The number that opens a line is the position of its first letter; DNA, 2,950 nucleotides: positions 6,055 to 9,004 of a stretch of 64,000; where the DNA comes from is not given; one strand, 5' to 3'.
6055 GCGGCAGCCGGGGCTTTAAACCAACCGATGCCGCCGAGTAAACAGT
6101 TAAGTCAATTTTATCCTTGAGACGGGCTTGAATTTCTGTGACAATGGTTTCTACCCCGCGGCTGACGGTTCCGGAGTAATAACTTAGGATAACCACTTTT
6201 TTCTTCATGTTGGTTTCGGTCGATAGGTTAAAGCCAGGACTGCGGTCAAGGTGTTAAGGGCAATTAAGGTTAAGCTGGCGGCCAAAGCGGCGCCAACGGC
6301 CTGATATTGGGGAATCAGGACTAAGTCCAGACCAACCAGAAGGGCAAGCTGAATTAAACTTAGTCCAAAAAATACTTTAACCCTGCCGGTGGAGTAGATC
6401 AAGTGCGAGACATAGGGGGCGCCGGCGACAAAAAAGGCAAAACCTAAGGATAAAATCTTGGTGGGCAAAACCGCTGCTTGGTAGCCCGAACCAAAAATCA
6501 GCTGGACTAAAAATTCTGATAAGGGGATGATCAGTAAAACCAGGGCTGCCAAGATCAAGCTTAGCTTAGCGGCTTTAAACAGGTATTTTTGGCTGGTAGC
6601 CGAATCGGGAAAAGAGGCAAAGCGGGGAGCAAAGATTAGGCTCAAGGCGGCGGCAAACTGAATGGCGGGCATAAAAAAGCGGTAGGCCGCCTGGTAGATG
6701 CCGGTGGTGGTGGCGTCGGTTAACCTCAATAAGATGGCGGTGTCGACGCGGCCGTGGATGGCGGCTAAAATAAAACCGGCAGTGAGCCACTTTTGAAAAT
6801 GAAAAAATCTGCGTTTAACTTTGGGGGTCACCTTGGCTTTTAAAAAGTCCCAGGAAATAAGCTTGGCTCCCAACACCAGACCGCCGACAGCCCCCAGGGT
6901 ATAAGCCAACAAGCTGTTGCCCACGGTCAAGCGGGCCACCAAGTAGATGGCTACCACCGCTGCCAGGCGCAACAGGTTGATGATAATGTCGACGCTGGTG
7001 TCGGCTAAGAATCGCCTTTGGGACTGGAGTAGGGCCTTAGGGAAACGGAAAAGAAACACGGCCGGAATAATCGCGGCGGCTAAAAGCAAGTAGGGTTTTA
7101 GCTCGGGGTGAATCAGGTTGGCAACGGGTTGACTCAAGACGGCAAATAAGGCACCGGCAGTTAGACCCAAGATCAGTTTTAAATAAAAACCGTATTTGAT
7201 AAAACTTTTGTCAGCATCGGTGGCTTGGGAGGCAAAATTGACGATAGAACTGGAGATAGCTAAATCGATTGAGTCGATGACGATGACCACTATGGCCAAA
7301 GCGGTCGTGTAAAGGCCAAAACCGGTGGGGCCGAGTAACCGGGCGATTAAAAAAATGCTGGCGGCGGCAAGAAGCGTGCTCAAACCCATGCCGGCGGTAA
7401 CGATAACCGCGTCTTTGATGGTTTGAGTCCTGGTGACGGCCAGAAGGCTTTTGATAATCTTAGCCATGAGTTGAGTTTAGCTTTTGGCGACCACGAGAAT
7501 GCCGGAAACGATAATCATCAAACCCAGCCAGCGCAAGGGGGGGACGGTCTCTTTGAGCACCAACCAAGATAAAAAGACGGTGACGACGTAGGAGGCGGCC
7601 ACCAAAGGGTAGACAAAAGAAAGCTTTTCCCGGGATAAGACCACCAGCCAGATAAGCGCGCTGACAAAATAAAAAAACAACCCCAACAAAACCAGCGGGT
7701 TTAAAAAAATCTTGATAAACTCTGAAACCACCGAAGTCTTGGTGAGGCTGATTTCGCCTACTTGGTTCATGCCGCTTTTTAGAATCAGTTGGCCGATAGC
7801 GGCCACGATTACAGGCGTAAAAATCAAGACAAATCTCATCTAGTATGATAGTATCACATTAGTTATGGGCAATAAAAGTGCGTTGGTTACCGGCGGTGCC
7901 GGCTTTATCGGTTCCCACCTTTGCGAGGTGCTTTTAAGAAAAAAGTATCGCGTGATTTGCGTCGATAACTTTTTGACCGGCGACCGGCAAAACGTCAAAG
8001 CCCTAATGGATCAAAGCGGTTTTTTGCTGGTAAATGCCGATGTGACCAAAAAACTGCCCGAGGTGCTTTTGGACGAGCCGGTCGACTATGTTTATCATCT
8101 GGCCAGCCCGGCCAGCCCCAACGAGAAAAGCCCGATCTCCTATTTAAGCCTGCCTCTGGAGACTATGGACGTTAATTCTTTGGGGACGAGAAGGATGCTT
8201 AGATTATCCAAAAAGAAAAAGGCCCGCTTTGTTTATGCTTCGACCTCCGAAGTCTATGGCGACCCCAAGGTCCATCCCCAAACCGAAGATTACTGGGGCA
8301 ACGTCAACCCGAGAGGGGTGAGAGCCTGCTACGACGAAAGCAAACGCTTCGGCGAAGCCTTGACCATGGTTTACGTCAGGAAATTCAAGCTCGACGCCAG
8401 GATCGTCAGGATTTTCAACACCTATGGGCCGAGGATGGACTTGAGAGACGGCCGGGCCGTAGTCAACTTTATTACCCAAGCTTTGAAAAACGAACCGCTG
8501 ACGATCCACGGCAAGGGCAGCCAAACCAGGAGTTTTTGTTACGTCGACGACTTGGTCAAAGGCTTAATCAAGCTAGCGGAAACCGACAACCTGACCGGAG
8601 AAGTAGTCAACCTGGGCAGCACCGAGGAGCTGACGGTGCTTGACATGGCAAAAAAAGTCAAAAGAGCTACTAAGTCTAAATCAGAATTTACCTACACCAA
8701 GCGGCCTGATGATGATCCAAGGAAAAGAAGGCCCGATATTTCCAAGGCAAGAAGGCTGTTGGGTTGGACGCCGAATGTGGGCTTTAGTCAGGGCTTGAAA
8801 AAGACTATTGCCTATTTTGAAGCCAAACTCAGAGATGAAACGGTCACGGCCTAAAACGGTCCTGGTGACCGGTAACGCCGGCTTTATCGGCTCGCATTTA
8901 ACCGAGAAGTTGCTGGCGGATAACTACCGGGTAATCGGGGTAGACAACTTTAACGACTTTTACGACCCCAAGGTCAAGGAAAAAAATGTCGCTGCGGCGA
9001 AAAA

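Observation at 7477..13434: Ara4N-like (ArnA/B/C/E/F/T-type) module built from UDP-GlcA enzymes, yet with at least six ArnT-like GT-Cs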

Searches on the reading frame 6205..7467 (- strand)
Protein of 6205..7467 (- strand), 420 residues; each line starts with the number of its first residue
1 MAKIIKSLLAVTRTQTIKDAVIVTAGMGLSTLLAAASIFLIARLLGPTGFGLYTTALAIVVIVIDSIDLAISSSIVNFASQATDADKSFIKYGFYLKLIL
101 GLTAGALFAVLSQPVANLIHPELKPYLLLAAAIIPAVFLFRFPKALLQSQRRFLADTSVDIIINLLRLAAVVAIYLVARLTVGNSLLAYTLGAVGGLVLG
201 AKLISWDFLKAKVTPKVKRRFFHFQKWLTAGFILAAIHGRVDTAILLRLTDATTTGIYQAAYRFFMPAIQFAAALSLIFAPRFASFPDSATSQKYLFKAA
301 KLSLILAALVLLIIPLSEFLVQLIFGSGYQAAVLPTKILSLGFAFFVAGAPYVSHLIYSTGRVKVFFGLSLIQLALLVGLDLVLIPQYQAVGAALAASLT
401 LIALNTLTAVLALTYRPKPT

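Call 3: search_protein_families(library=pfam, proteins=[window:6205-7467:-], max_evalue=0.01)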
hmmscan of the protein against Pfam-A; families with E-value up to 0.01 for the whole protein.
window:6205-7467:- (420 aa): 2 families
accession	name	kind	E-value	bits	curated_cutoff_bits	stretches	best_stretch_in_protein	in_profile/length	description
PF13440.11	Polysacc_synt_3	-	7.5e-20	71.8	23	1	41-333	2-292/293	Polysaccharide biosynthesis protein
PF01943.22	Polysacc_synt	-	8.1e-18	65.2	28.2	1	19-283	4-270/274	Polysaccharide biosynthesis protein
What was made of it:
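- Checked: 6205-7467(-): Wzx/MOP family (Polysacc_synt_3 72 bits, call 3).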

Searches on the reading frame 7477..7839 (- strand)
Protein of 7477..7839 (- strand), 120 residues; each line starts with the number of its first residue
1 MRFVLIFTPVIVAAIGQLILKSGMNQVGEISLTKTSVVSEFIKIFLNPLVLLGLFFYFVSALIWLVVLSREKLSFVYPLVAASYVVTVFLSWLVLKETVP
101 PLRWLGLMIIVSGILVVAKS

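Call 3: search_protein_families(library=pfam, proteins=[window:7477-7839:-], max_evalue=0.01)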
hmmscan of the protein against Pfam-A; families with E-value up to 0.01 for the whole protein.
window:7477-7839:- (120 aa): 3 families
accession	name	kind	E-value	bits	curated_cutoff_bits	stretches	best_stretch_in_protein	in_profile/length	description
PF00892.27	EamA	-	1.1e-07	32.7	28.2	1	48-117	64-133/135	EamA-like transporter family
PF10639.15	TMEM234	-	2.5e-05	24.8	30.1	1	19-117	14-112/113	Putative transmembrane family 234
PF03151.22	TPT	-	0.0043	16.9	30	1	34-116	53-134/291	Triose-phosphate Transporter family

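Call 10: search_protein_families(library=ncbifam, proteins=[window:7477-7839:-], max_evalue=0.001)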
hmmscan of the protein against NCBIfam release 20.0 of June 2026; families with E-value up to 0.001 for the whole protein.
window:7477-7839:- (120 aa): 3 families
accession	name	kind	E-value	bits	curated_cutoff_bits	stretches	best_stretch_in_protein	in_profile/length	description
NF002816.2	PRK02971.1-2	equivalog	3.6e-13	50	99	1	8-119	5-118/120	4-amino-4-deoxy-L-arabinose-phosphoundecaprenol flippase subunit ArnF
NF011625.2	PRK15051.1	equivalog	9.6e-08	32.2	92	1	36-118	30-108/111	4-amino-4-deoxy-L-arabinose-phosphoundecaprenol flippase subunit ArnE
TIGR03340.1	phn_DUF6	hypoth_equivalog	3.3e-07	30.3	288.15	1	67-119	83-135/281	phosphonate utilization associated putative membrane protein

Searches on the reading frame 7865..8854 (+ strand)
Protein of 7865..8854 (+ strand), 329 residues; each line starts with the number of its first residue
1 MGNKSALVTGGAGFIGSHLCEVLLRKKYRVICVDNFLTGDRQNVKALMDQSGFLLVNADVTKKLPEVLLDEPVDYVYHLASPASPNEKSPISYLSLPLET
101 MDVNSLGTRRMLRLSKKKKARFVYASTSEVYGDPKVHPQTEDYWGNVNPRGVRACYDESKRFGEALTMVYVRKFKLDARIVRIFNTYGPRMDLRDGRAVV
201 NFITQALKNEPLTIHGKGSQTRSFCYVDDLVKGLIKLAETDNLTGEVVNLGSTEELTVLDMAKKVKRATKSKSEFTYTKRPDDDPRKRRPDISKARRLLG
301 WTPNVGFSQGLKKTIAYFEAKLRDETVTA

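Call 3: search_protein_families(library=pfam, proteins=[window:7865-8854:+], max_evalue=0.01)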
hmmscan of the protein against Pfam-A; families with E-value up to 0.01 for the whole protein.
window:7865-8854:+ (329 aa): 7 families
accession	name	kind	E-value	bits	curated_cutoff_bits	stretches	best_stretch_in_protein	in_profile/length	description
PF16363.11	GDP_Man_Dehyd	-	1.1e-54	186.6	27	1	7-314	1-332/332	GDP-mannose 4,6 dehydratase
PF01370.27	Epimerase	-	6.2e-51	173.6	20.9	1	6-251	1-240/240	NAD dependent epimerase/dehydratase family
PF01073.25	3Beta_HSD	-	4.5e-12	46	22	1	7-233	1-224/280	3-beta hydroxysteroid dehydrogenase/isomerase family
PF07993.18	NAD_binding_4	-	3.3e-11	43.3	20.1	1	72-184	88-205/258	Male sterility protein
PF04321.23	RmlD_sub_bind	-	1.1e-10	41.5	27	1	7-277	4-239/287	RmlD substrate binding domain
PF02719.21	Polysacc_synt_2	-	2.4e-07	30.7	20.2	1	7-127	2-128/293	Polysaccharide biosynthesis protein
PF00106.31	adh_short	-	0.0008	19.4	26.6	1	4-62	1-60/195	short chain dehydrogenase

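Call 10: search_protein_families(library=ncbifam, proteins=[window:7865-8854:+], max_evalue=0.001)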
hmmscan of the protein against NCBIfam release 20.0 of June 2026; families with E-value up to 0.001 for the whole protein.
window:7865-8854:+ (329 aa): 28 families (the best 25 are shown)
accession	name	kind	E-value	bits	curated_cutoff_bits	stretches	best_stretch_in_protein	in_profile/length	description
TIGR01181.1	dTDP_gluc_dehyt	equivalog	7.4e-43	146.8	365.1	1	6-320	2-313/321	dTDP-glucose 4,6-dehydratase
TIGR04180.1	EDH_00030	hypoth_equivalog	1.5e-40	139.1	475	1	7-304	2-295/297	NAD-dependent 4,6-dehydratase LegB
TIGR01179.1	galE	equivalog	1.8e-33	115.8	262.3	1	7-306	3-312/332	UDP-glucose 4-epimerase GalE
NF011728.1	PRK15181.1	equivalog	1.8e-30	106.2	760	1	3-320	15-339/348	Vi polysaccharide biosynthesis UDP-N-acetylglucosaminuronic acid C-4 epimerase TviC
NF005998.1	PRK08125.1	equivalog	2.8e-27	95.4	777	1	5-318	317-649/649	bifunctional UDP-4-amino-4-deoxy-L-arabinose formyltransferase/UDP-glucuronic acid oxidase ArnA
NF007582.0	PRK10217.1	equivalog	2e-26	93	698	1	5-320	3-333/355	dTDP-glucose 4,6-dehydratase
NF008872.0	PRK11908.1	equivalog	4.3e-26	91.8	294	1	4-325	2-342/349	bifunctional UDP-4-keto-pentose/UDP-xylose synthase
NF007490.0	PRK10084.1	subfamily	1.7e-25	89.8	649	1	6-320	3-336/361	dTDP-glucose 4,6-dehydratase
TIGR02197.1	heptose_epim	equivalog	7.2e-25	87.8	274.6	1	7-283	2-274/316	ADP-glyceromanno-heptose 6-epimerase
NF007956.0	PRK10675.1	subfamily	1.9e-18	66.7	394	1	6-302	3-313/338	UDP-glucose 4-epimerase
NF047922.1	GDPFucSynFcl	equivalog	8.4e-17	61.6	500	1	120-320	98-303/308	GDP-L-fucose synthase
TIGR02622.1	CDP_4_6_dhtase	equivalog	4.3e-14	52.4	278.45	1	3-323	4-336/352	CDP-glucose 4,6-dehydratase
TIGR01472.1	gmd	equivalog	4.9e-13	49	415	1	4-249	1-250/342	GDP-mannose 4,6-dehydratase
NF041015.1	UDPsulfquin_syn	equivalog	1.2e-12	47.5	575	1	191-286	229-326/384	UDP-sulfoquinovose synthase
NF043036.1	ErythonDh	equivalog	8.7e-12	44.9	325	1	7-183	4-176/321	D-erythronate dehydrogenase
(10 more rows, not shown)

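Call 11: search_solved_structures(query=window:7865-8854:+, max_evalue=1e-20, show_alignments=2)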
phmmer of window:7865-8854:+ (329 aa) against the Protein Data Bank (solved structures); distinct sequences matched with E-value up to 1e-20: 46.
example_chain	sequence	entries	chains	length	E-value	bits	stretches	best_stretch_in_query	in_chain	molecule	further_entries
4gll_A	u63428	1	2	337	4.5e-98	331.6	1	4-323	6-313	UDP-glucuronic acid decarboxylase 1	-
2b69_A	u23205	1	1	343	4.8e-98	331.5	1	4-323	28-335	UDP-glucuronate decarboxylase 1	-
4m55_A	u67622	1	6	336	2.3e-97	329.3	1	4-323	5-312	UDP-glucuronic acid decarboxylase 1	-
4lk3_A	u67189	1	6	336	3.1e-97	328.9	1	4-323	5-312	UDP-glucuronic acid decarboxylase 1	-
6zl6_A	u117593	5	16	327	2e-44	155.4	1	6-319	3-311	Epimerase domain-containing protein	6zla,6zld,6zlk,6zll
6zlj_A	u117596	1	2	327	4.4e-44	154.3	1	6-319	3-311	Epimerase domain-containing protein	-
4zrm_A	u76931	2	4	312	9.1e-36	127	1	5-321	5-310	UDP-glucose 4-epimerase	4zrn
6pmh_A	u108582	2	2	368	2.6e-35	125.4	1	3-319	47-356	UDP-glucose 4-epimerase related protein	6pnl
7ys8_A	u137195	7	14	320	2.2e-34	122.4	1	6-324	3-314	UDP-glucose 4-epimerase | UDP-glucose 4-epimerase along with EC 5.1.3.2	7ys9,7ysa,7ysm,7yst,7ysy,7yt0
8vr2_A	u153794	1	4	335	3.4e-34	121.8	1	4-325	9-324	NAD-dependent epimerase/dehydratase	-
2pzj_A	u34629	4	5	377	5.6e-31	111.2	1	2-322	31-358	Putative nucleotide sugar epimerase/ dehydratase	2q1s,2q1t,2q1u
6bwl_A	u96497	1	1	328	4.7e-30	108.2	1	6-319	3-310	Pal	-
8rdg_A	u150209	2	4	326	4.8e-30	108.2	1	6-316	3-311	SDR family NAD(P)-dependent oxidoreductase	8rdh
8rdi_A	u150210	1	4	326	1.4e-29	106.6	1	6-316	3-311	SDR family NAD(P)-dependent oxidoreductase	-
9rl0_E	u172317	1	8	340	5.3e-29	104.7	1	7-318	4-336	CDP-tyvelose 2-epimerase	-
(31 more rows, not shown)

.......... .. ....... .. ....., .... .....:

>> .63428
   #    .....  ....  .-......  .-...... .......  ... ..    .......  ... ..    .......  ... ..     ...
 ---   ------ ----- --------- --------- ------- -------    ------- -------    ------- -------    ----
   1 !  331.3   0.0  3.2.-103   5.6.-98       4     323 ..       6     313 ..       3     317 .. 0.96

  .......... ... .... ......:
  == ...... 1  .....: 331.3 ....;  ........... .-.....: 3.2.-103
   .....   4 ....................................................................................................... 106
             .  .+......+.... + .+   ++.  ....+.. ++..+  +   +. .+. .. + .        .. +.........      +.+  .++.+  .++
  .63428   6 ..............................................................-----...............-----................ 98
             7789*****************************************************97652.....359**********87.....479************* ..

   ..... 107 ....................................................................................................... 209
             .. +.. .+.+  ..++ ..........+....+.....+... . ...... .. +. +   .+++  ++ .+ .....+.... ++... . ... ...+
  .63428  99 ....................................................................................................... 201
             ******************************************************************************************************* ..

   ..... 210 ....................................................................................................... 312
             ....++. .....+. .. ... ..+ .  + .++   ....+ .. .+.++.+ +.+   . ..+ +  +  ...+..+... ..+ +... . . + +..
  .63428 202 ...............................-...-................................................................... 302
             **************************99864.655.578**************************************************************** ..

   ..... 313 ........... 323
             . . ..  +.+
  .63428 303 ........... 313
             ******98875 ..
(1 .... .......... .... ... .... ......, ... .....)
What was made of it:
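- On UDP-xylose synthase (UXS): The call 11 alignment shows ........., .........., YDESKR and QTRSF conserved.
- The decarboxylase groups with plain UXS (call 11).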

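Call 13: find_encoding_contigs(protein=window:7865-8854:+, flank=2000, max_places=4)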
Protein window:7865-8854:+ (329 aa): 24 contigs read that carry it; 1 place shown.
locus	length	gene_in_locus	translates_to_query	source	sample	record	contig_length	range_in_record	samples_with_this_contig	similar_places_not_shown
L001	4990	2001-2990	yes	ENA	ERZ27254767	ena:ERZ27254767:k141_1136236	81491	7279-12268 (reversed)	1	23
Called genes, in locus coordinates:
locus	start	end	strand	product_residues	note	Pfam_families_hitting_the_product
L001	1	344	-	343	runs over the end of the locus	PF00534:Glycos_transf_1, PF13692:Glyco_trans_1_4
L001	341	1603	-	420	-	PF01943:Polysacc_synt, PF13440:Polysacc_synt_3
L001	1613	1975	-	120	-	PF00892:EamA (weak)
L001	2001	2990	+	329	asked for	PF01073:3Beta_HSD, PF01370:Epimerase, PF02719:Polysacc_synt_2 (faint), PF04321:RmlD_sub_bind, PF16363:GDP_Man_Dehyd, PF07993:NAD_binding_4 (weak)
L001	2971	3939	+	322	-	PF01073:3Beta_HSD, PF01370:Epimerase, PF02719:Polysacc_synt_2, PF04321:RmlD_sub_bind, PF07993:NAD_binding_4, PF16363:GDP_Man_Dehyd, PF13460:NAD_binding_10 (faint)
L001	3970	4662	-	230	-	PF00535:Glycos_transf_2, PF10111:Glyco_tranf_2_2 (weak)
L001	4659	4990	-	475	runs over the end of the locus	PF13231:PMT_2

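Call 15: list_cluster_members(proteins=[window:7865-8854:+, window:10523-11950:-, window:12703-13434:+, window:7477-7839:-, window:29605-31446:+, window:51413-52471:+])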
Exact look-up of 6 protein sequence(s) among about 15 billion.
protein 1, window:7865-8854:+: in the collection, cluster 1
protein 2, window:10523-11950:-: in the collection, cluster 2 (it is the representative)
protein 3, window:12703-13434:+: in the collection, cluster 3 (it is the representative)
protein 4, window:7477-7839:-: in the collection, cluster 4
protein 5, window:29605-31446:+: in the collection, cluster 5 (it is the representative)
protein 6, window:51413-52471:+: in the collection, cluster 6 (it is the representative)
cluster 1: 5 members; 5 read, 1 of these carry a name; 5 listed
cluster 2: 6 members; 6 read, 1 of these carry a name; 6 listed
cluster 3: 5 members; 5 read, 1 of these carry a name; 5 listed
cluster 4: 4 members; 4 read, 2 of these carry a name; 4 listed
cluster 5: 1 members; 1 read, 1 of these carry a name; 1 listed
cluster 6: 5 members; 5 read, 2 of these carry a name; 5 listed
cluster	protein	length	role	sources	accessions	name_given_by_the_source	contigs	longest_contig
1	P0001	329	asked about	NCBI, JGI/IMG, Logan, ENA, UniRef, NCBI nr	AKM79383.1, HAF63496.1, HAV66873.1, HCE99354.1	MAG: NAD-dependent epimerase/dehydratase [Candidatus Beckwithbacteria bacterium ... | UDP-glucuronate decarboxylase n=1 Tax=Candidatus Beckwithbacteria bacterium ... | MAG: NAD-dependent epimerase/dehydratase, dTDP-glucose 4,6-dehydratase [Candidatus ...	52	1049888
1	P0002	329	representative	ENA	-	-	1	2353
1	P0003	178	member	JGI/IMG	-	-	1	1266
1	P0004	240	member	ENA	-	-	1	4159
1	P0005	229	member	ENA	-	-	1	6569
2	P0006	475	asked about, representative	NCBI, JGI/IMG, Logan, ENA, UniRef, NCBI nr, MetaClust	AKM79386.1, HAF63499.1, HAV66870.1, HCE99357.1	MAG: hypothetical protein UX85_C0002G0081 [Candidatus Beckwithbacteria bacterium ... | Glycosyltransferase RgtA/B/C/D-like domain-containing protein n=1 Tax=Candidatus ... | MAG: hypothetical protein UY43_C0001G0669 [Candidatus Beckwithbacteria bacterium ...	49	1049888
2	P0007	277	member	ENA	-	-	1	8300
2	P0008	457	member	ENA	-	-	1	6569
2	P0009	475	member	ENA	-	-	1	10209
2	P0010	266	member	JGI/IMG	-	-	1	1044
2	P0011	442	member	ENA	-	-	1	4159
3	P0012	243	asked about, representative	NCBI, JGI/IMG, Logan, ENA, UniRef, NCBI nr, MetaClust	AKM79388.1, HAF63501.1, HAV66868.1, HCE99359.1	MAG: Dolichyl-phosphate beta-glucosyltransferase [Candidatus Beckwithbacteria bacterium ... | Dolichyl-phosphate beta-glucosyltransferase n=1 Tax=Candidatus Beckwithbacteria bacterium ... | MAG: Dolichyl-phosphate beta-D-mannosyltransferase [Candidatus Beckwithbacteria bacterium ...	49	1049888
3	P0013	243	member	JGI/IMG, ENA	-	-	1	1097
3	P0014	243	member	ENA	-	-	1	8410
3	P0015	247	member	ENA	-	-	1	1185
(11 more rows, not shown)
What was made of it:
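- Beckwithbacteria GW2011_GWB1_47_15 on a 1,049,888-bp contig (call 15).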
